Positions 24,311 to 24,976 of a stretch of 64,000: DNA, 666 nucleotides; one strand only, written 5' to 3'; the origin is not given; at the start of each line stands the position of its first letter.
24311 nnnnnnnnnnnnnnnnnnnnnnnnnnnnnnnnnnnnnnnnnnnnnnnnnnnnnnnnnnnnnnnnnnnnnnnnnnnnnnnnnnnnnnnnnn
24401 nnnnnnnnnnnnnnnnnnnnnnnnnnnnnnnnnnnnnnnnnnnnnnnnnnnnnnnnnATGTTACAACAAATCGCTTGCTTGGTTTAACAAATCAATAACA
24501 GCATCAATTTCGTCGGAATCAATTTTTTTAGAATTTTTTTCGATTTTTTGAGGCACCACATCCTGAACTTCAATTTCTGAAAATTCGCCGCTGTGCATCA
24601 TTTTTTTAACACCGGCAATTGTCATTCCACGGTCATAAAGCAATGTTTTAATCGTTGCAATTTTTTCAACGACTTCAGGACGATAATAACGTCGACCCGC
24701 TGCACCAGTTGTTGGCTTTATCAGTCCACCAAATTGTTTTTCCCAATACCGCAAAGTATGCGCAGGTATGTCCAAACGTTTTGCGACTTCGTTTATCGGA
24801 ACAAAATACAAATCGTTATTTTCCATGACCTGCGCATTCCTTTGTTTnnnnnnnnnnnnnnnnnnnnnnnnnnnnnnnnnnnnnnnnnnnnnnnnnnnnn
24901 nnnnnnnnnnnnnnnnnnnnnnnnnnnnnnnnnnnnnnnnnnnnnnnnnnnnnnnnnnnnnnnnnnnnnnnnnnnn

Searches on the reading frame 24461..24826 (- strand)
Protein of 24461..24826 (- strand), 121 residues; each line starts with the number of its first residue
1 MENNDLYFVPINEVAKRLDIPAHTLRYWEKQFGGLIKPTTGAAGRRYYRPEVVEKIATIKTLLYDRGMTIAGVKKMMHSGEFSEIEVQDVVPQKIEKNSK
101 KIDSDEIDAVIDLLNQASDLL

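Call 62: search_protein_families(library=pfam, proteins=[window:24461-24826:-], max_evalue=0.001)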
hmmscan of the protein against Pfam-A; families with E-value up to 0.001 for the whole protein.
window:24461-24826:- (121 aa): 3 families
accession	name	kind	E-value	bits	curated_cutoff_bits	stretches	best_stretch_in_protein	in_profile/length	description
PF13411.12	MerR_1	-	1.6e-20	73.4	21.6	1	11-78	3-67/69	MerR HTH family regulatory protein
PF00376.29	MerR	-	2.5e-12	46.8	28.2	1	11-48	2-38/38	MerR family regulatory protein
PF01527.26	HTH_Tnp_1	-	0.00087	19.9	24.1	0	10-35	25-51/75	Transposase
